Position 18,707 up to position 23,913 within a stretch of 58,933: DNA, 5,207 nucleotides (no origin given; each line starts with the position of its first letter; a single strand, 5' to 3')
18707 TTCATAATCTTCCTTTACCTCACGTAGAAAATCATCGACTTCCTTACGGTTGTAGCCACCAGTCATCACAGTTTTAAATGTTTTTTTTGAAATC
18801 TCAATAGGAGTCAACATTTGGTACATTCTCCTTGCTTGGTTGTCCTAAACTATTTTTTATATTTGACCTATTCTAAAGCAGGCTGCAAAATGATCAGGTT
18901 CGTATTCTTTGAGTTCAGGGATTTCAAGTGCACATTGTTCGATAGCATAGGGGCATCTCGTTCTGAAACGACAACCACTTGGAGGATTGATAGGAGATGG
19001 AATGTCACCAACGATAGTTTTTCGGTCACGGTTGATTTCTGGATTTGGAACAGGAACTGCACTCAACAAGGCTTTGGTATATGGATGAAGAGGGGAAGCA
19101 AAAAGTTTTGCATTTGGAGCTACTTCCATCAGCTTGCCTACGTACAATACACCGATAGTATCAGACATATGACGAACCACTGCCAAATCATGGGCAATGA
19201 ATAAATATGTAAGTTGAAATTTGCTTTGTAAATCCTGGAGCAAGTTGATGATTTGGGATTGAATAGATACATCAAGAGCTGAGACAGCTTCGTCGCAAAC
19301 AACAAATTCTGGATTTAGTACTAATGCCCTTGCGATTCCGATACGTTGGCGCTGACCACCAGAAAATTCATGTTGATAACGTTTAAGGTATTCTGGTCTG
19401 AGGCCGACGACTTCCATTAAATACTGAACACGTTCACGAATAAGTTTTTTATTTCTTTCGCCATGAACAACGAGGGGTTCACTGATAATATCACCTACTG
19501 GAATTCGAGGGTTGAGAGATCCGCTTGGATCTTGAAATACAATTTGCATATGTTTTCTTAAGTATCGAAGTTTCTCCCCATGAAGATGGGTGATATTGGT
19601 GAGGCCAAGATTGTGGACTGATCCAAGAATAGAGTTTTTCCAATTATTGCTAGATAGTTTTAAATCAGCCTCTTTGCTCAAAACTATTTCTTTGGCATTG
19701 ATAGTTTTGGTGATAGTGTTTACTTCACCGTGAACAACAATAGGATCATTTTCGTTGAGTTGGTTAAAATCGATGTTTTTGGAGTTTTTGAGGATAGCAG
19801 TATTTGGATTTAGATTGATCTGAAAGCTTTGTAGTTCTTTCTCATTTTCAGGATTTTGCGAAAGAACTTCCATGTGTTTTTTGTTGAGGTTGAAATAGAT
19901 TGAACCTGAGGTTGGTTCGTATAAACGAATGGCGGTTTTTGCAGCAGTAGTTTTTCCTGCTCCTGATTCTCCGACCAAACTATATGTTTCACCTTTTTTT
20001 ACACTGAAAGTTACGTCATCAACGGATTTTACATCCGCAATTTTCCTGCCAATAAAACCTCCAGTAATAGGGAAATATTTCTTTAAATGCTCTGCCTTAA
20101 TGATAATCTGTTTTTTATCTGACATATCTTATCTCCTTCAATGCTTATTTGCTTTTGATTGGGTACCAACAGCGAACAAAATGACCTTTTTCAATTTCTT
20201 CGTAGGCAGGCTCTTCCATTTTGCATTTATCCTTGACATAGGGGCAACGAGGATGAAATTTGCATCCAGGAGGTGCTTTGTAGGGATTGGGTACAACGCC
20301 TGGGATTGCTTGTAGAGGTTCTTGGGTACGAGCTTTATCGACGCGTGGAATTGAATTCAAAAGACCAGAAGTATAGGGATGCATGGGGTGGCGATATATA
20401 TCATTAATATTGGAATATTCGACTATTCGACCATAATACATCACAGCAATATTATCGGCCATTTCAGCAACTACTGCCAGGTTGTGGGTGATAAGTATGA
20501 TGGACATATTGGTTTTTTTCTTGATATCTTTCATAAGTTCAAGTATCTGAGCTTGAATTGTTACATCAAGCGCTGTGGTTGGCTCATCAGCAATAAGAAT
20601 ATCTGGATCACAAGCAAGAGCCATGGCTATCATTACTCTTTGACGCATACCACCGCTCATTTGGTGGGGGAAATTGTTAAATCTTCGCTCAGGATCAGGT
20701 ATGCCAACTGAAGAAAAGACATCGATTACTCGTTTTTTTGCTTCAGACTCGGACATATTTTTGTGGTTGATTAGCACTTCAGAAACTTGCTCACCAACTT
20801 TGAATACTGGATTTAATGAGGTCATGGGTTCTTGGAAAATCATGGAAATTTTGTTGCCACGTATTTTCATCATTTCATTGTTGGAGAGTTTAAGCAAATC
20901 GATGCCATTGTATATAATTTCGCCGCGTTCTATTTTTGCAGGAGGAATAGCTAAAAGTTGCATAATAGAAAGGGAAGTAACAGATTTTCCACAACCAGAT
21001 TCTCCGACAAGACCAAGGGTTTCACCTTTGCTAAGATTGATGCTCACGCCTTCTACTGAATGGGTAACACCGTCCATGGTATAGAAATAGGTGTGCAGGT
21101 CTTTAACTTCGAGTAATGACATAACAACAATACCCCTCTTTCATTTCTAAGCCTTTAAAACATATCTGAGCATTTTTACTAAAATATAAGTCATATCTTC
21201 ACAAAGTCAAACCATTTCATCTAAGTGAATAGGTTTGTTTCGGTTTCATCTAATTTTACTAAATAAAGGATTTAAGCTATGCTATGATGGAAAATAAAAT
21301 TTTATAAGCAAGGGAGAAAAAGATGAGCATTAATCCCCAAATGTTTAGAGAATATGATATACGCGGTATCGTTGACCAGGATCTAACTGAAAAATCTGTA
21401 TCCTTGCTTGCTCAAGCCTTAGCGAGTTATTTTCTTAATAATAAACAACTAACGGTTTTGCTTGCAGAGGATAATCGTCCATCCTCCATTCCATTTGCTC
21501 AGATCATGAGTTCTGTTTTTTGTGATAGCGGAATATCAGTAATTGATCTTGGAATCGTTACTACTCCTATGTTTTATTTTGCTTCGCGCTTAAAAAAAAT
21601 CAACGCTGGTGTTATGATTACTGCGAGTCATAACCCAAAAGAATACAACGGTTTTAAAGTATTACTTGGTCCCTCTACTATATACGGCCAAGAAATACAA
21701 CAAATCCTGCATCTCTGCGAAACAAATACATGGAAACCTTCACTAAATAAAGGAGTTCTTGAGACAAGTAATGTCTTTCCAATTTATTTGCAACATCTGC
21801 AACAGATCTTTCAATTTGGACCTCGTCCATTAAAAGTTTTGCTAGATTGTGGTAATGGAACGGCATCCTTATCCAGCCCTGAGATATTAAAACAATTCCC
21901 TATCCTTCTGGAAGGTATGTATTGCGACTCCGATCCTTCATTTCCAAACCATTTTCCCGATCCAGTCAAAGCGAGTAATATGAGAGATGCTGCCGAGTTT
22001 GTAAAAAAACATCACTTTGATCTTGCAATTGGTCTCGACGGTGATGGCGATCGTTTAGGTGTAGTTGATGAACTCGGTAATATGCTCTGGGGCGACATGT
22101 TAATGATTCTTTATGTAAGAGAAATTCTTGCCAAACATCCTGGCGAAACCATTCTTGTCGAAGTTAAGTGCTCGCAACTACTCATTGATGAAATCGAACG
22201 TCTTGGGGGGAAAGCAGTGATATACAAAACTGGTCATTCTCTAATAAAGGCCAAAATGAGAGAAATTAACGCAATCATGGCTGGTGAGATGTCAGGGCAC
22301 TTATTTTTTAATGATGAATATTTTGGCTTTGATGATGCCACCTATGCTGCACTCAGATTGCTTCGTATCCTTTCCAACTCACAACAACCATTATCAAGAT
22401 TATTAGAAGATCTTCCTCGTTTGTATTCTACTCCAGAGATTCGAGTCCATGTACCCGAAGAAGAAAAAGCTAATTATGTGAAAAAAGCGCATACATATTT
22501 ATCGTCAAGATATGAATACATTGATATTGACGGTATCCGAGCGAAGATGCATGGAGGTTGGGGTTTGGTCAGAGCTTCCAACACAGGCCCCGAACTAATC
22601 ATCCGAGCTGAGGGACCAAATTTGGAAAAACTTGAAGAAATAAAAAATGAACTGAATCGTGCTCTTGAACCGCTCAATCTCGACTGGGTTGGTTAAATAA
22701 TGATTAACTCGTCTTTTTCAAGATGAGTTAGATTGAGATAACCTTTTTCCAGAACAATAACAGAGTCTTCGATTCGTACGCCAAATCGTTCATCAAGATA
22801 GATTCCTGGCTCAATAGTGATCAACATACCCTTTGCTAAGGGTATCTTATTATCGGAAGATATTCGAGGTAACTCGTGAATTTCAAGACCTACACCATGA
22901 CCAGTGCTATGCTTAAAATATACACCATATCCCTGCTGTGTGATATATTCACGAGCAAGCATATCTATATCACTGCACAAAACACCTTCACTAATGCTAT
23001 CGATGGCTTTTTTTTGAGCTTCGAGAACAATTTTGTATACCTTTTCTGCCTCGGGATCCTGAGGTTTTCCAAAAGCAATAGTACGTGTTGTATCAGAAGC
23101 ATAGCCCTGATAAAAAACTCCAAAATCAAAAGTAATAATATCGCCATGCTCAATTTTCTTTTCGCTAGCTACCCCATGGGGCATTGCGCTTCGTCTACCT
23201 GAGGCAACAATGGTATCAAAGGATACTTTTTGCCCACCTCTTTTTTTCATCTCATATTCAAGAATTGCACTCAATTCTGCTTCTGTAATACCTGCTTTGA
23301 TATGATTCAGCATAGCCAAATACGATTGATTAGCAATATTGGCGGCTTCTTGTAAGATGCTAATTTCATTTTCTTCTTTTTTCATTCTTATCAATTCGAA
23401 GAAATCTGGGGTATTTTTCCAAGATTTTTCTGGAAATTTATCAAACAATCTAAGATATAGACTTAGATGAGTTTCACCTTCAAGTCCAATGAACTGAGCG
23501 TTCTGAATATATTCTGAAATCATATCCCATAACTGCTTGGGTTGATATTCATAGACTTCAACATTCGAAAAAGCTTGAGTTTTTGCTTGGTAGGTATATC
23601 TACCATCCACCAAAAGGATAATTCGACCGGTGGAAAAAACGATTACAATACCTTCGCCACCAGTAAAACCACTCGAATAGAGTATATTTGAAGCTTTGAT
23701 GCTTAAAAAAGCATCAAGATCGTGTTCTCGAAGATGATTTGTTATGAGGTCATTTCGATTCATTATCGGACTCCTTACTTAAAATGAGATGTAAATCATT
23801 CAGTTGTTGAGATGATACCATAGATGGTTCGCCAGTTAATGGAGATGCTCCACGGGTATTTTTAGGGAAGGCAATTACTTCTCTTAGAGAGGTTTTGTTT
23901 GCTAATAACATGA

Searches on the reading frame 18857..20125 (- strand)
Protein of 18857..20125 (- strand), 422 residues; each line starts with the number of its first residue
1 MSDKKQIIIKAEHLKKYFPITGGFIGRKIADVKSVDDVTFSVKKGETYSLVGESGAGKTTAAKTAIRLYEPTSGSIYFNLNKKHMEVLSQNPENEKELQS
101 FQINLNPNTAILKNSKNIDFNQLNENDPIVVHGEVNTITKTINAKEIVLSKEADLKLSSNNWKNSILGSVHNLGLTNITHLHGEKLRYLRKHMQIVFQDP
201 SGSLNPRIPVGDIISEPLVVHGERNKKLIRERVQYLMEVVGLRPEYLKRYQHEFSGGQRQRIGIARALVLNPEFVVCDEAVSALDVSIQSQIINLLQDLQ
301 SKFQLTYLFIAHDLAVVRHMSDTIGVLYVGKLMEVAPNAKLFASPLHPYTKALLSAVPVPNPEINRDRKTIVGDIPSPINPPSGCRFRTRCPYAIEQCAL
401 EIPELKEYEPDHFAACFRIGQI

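Call 32: search_protein_families(library=pfam, proteins=[window:18857-20125:-], max_evalue=0.00001)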
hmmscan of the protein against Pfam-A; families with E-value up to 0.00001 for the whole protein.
window:18857-20125:- (422 aa): 2 families
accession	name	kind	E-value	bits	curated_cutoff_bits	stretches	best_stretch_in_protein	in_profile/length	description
PF00005.33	ABC_tran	-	9.5e-27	94.7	25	2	36-123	2-80/137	ABC transporter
PF08352.17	oligo_HPY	-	4.8e-20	72.2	27.1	1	333-398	1-65/65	Oligopeptide/dipeptide transporter, C-terminal region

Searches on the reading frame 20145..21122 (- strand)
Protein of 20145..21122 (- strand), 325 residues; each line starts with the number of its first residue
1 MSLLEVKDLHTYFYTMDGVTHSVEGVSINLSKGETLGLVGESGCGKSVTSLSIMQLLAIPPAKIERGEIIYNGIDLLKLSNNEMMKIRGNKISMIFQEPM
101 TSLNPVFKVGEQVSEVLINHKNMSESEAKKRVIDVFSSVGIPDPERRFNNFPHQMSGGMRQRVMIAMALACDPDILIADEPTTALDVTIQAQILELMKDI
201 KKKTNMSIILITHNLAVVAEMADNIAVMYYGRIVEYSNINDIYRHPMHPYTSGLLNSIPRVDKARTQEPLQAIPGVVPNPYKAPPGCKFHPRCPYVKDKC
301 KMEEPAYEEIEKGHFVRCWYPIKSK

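Call 32: search_protein_families(library=pfam, proteins=[window:20145-21122:-], max_evalue=0.00001)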
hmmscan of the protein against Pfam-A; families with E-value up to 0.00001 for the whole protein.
window:20145-21122:- (325 aa): 4 families
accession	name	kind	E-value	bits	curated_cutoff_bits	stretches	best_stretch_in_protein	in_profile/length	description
PF00005.33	ABC_tran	-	3.8e-30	105.7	25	1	24-183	2-137/137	ABC transporter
PF08352.17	oligo_HPY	-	2e-20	73.4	27.1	1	234-300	1-65/65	Oligopeptide/dipeptide transporter, C-terminal region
PF02463.25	SMC_N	-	1.7e-07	31.4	40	1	28-229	20-213/220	RecF/RecN/SMC N terminal domain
PF13304.12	AAA_21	-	4.2e-07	30.8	27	1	152-218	235-303/304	AAA domain, putative AbiEii toxin, Type IV TA system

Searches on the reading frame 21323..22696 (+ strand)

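Call 32: search_protein_families(library=pfam, proteins=[window:21323-22696:+], max_evalue=0.00001)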
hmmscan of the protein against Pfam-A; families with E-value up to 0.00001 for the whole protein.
window:21323-22696:+ (457 aa): 4 families
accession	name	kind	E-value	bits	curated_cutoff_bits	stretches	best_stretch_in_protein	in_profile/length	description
PF02878.22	PGM_PMM_I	-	1.1e-33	116.2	22.5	1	6-132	2-131/138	Phosphoglucomutase/phosphomannomutase, alpha/beta/alpha domain I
PF02880.22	PGM_PMM_III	-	7.8e-24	84.5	20.7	1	256-367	1-114/115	Phosphoglucomutase/phosphomannomutase, alpha/beta/alpha domain III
PF02879.22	PGM_PMM_II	-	6.1e-23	81.8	29.3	1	155-252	3-103/103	Phosphoglucomutase/phosphomannomutase, alpha/beta/alpha domain II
PF00408.26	PGM_PMM_IV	-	3.2e-10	40.4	23.1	1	372-445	1-66/68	Phosphoglucomutase/phosphomannomutase, C-terminal domain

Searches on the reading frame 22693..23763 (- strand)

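Call 34: search_protein_families(library=pfam, proteins=[window:22693-23763:-], max_evalue=0.00001)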
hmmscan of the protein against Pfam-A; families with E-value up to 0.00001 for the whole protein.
window:22693-23763:- (356 aa): 2 families
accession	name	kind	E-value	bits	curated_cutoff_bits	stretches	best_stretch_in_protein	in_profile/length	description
PF00557.29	Peptidase_M24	-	3.8e-71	239.6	23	1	137-337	3-206/208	Metallopeptidase family M24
PF01321.24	Creatinase_N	-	4.2e-17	63.3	22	1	7-127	5-127/128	Creatinase/Prolidase N-terminal domain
